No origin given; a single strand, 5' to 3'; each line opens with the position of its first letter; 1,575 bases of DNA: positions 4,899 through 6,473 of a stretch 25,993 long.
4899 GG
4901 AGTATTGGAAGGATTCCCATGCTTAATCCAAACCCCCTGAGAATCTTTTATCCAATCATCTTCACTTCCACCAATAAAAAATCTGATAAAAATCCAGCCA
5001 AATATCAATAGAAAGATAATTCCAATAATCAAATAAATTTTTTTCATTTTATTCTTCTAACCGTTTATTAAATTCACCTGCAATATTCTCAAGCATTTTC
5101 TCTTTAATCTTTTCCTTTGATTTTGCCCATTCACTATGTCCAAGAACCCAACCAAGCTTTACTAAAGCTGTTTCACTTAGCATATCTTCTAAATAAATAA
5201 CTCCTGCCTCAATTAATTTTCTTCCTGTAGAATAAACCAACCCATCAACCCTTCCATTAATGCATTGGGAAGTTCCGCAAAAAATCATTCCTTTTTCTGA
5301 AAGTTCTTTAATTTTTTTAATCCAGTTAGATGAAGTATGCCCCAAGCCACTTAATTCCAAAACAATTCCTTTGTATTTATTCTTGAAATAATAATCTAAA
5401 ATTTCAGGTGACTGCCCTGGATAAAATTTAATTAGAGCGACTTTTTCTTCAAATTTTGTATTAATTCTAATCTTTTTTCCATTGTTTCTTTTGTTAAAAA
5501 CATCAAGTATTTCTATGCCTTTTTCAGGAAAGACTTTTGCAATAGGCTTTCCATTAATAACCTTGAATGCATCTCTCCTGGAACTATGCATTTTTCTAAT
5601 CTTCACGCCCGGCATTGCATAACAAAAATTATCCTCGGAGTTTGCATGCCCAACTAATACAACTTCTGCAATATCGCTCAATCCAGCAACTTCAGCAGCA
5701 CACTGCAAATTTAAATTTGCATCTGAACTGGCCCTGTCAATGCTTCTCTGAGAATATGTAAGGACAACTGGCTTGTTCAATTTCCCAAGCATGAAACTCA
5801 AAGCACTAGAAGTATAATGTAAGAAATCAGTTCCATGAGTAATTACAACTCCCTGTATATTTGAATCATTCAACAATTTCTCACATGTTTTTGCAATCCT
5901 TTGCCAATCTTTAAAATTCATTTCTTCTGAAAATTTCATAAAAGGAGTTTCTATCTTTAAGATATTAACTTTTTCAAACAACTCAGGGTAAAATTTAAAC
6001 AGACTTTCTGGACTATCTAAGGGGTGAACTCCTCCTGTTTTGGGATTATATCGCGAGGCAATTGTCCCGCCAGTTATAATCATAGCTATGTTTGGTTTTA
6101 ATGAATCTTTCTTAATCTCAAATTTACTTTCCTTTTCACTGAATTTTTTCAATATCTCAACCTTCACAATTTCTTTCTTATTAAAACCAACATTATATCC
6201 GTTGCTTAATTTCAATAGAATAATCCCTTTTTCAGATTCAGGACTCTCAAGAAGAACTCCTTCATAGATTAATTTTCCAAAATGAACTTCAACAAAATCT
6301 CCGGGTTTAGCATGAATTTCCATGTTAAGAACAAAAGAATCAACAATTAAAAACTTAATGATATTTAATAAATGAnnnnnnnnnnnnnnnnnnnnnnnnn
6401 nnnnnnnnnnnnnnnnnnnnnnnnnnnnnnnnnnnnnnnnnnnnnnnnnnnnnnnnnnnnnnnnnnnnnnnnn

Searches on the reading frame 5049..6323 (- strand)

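Call 3: search_protein_families(library=pfam, proteins=[window:5049-6323:-], max_evalue=0.01)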
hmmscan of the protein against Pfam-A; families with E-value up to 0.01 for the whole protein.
window:5049-6323:- (424 aa): 3 families
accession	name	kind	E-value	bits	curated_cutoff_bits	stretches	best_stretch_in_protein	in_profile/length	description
PF00710.25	Asparaginase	-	4.1e-49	167.2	22.5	1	78-267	1-182/193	Asparaginase, N-terminal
PF17763.6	Asparaginase_C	-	2.4e-27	95.6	34.6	1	294-407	1-111/114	Glutaminase/Asparaginase C-terminal domain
PF18195.6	GatD_N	-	6.9e-15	54.6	25.7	1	5-58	1-54/54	GatD N-terminal domain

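Call 4: search_protein_families(library=ncbifam, proteins=[window:5049-6323:-], max_evalue=0.01)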
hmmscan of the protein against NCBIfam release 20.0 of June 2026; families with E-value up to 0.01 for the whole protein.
window:5049-6323:- (424 aa): 6 families
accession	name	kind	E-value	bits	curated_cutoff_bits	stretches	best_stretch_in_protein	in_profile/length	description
NF003217.0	PRK04183.1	equivalog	1e-140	469.1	310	1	5-422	3-415/420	Glu-tRNA(Gln) amidotransferase subunit GatD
TIGR02153.1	gatD_arch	equivalog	1.3e-136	455.5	324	1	19-421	1-402/405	Glu-tRNA(Gln) amidotransferase subunit GatD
TIGR00519.1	asnASE_I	subfamily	4.7e-107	357.8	260.5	1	77-419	2-336/337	type I asparaginase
NF006998.0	PRK09461.1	equivalog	5.3e-46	157.4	376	1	78-419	5-335/337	asparaginase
TIGR00520.1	asnASE_II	subfamily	3.5e-28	98.5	314.3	1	63-359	11-305/352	type II asparaginase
NF008304.0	PRK11096.1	equivalog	8.7e-18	64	506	1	76-357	23-298/348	L-asparaginase 2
